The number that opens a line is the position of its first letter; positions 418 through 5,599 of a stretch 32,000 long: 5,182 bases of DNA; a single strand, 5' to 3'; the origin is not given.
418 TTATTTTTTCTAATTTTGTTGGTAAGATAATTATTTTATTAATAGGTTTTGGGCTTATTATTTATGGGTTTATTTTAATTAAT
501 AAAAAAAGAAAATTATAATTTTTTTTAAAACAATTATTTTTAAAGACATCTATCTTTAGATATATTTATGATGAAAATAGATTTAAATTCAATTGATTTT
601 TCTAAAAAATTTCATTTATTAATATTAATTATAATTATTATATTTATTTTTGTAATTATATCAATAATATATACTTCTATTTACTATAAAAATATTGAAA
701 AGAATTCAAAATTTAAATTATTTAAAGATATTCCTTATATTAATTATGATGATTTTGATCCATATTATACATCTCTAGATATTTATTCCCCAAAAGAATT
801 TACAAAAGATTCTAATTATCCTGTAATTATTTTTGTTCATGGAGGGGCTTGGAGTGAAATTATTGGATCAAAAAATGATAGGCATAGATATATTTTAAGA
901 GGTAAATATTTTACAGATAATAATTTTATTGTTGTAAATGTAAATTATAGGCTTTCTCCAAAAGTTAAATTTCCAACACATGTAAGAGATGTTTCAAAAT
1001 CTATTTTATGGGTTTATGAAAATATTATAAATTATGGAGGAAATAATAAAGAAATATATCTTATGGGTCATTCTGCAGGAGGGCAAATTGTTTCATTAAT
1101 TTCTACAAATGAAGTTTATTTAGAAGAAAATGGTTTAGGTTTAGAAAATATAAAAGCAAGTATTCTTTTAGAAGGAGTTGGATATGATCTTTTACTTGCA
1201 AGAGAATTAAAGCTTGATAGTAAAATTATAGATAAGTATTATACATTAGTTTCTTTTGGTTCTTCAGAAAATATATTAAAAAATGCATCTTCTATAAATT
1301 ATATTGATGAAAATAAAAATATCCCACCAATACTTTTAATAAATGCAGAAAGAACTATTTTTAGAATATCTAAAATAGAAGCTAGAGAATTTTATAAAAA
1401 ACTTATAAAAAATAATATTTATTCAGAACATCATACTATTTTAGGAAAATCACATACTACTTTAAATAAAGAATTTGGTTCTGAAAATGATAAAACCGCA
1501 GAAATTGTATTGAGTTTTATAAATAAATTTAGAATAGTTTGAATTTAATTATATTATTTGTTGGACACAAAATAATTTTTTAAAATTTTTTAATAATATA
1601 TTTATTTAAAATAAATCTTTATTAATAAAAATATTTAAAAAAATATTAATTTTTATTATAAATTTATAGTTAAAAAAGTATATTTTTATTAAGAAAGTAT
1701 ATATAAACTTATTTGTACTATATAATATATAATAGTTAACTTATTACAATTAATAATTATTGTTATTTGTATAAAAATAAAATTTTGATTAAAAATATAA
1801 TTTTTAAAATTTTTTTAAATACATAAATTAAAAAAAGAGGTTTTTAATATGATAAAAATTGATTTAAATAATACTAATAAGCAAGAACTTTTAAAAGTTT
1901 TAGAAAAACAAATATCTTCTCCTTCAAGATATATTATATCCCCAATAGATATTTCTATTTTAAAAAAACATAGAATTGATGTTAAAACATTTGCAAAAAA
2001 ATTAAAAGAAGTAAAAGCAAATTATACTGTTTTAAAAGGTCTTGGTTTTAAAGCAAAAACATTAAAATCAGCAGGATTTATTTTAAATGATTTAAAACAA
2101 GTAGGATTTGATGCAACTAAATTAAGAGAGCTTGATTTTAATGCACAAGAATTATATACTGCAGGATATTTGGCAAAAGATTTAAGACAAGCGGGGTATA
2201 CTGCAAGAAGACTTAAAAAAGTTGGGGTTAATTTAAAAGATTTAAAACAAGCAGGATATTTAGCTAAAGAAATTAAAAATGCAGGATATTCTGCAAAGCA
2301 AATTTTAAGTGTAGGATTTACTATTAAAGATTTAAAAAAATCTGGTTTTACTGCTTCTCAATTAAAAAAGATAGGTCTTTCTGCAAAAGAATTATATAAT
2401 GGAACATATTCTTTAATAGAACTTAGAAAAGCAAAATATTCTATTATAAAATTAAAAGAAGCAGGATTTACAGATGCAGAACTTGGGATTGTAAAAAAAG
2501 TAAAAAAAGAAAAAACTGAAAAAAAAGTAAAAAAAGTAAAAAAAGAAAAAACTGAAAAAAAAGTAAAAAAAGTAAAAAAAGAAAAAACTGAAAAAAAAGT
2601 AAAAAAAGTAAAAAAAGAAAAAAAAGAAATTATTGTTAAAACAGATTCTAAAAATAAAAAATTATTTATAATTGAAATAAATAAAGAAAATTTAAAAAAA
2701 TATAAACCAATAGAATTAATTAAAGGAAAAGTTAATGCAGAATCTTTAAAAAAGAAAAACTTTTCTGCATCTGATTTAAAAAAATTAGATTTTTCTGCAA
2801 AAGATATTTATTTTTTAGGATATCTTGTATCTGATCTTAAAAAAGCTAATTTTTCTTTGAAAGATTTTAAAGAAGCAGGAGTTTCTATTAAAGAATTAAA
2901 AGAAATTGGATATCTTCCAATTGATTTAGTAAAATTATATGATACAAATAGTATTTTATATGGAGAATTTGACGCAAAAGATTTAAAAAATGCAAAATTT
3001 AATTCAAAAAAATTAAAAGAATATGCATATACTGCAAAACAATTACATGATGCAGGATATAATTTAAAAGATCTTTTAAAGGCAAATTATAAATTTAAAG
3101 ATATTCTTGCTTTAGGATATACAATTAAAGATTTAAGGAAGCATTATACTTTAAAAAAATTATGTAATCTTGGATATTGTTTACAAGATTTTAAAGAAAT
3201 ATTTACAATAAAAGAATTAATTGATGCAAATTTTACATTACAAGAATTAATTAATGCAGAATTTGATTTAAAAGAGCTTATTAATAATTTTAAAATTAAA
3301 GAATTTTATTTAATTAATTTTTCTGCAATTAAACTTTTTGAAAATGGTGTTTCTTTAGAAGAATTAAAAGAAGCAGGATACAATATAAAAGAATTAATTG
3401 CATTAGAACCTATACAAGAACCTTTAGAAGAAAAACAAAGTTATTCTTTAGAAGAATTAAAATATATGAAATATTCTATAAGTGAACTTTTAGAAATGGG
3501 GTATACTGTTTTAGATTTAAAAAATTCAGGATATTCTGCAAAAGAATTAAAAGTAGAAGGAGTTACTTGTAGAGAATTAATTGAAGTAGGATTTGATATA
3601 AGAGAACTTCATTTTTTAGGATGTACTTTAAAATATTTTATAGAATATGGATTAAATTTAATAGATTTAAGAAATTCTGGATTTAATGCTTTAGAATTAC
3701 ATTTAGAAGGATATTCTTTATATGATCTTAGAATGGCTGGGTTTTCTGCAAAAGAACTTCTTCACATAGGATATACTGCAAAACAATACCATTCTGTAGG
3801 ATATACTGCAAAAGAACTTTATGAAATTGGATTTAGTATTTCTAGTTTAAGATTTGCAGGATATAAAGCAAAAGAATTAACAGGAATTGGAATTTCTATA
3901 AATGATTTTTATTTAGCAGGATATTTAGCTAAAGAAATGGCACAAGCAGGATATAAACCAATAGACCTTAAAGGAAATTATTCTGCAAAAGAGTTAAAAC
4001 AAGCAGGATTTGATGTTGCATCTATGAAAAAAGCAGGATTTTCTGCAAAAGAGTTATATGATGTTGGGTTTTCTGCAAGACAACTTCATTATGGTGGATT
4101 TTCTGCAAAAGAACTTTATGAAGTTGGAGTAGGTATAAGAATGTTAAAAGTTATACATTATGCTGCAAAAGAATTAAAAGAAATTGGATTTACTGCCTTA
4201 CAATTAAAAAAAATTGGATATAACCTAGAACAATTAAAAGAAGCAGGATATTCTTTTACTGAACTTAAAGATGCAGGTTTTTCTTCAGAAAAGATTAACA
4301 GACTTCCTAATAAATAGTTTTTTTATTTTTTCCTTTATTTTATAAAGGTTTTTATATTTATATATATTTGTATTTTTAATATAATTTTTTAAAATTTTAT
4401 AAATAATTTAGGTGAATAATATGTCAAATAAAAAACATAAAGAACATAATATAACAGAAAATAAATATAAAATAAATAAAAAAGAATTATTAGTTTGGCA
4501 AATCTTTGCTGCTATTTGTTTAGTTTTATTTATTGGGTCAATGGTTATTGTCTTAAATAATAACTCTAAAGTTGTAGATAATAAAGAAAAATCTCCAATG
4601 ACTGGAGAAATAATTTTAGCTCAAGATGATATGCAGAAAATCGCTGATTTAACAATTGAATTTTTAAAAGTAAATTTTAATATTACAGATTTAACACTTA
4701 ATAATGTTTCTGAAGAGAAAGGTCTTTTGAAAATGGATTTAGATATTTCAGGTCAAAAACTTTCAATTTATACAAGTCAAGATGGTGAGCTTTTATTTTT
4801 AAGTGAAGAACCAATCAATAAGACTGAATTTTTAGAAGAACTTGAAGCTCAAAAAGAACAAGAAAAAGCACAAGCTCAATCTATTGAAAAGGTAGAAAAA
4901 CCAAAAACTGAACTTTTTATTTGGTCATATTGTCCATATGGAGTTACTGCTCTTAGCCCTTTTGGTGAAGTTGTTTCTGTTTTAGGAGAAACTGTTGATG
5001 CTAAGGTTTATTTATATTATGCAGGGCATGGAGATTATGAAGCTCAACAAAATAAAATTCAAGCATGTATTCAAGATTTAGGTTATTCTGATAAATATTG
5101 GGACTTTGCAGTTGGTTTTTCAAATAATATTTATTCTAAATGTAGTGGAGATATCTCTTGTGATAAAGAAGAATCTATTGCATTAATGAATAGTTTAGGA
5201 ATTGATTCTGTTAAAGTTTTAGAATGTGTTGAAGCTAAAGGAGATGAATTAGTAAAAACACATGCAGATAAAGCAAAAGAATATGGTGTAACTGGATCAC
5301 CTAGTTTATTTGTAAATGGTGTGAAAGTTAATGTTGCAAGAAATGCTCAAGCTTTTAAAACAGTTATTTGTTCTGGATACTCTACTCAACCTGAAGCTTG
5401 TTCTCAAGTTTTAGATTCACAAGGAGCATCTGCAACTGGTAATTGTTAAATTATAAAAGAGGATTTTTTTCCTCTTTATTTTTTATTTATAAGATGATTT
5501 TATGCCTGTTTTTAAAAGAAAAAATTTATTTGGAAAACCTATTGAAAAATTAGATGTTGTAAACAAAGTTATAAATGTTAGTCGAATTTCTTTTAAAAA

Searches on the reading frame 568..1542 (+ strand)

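Call 9: search_protein_families(library=pfam, proteins=[window:568-1542:+], max_evalue=0.001)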
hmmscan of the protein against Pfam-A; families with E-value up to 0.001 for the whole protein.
window:568-1542:+ (324 aa): 3 families
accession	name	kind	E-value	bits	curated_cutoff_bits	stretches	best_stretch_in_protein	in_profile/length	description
PF20434.5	BD-FAE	-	6.8e-31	107.9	26.8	1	70-261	1-198/215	BD-FAE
PF07859.19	Abhydrolase_3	-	7.6e-20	72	25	1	87-297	1-207/210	alpha/beta hydrolase fold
PF00135.34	COesterase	-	4.4e-19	69.3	27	1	70-181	88-203/515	Carboxylesterase family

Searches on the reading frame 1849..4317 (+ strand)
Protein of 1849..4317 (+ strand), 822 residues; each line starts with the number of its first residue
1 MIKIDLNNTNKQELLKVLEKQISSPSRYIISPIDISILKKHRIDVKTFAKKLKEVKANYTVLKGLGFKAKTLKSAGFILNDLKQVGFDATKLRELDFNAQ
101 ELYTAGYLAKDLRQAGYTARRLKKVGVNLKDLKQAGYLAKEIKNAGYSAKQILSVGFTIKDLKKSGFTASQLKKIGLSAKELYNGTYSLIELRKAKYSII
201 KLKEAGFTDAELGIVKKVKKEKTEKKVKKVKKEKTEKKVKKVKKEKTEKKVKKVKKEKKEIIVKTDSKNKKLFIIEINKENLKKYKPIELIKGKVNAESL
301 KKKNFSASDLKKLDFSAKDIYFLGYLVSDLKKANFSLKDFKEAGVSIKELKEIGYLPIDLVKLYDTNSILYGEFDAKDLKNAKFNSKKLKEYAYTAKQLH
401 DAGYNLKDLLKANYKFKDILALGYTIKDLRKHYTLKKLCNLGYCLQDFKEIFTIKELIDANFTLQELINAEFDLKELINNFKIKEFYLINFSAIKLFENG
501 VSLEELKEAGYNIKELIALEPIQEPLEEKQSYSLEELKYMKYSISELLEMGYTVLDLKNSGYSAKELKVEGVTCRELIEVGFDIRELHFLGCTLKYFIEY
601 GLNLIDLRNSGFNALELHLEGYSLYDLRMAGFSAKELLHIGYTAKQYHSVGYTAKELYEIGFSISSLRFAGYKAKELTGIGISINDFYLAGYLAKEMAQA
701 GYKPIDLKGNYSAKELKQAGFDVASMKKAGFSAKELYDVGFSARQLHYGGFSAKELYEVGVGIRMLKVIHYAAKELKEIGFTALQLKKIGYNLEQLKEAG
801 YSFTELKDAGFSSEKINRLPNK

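Call 9: search_protein_families(library=pfam, proteins=[window:1849-4317:+], max_evalue=0.001)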
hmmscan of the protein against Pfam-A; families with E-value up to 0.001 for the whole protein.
window:1849-4317:+ (822 aa): 3 families
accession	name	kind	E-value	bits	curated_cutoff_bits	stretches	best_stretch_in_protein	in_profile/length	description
PF25296.1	Decapeptide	-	4.2e-166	539.6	45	11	97-169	2-74/74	Decapeptide repeat region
PF13599.13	Pentapeptide_4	-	5.6e-10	39.6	38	0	60-108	11-59/78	Pentapeptide repeat region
PF24158.1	DUF7409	-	1.2e-06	29.1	27.8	0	709-740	5-36/47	Domain of unknown function (DUF7409)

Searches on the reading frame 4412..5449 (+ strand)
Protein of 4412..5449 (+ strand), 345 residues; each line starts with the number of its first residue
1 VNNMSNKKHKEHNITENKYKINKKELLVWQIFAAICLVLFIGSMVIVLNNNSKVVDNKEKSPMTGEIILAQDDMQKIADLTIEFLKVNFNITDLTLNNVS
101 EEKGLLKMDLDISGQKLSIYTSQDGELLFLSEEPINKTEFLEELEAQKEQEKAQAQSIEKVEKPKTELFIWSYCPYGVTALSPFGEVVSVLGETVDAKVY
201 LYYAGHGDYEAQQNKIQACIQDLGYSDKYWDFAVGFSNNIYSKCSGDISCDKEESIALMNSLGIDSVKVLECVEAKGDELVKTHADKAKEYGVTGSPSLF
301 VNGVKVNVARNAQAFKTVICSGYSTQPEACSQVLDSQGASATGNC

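Call 7: search_protein_families(library=pfam, proteins=[window:4412-5449:+], max_evalue=0.01)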
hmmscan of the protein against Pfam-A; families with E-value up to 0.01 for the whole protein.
window:4412-5449:+ (345 aa): 3 families
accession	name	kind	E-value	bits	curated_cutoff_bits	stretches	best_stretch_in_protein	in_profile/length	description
PF01323.26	DSBA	-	0.00056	20.2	25.6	1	251-312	121-183/191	DSBA-like thioredoxin domain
PF16359.11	RcsD_ABL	-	0.0022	18.5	27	1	55-100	50-93/103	RcsD-ABL domain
PF13462.12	Thioredoxin_4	-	0.0023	18.6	23.2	1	262-319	105-163/165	Thioredoxin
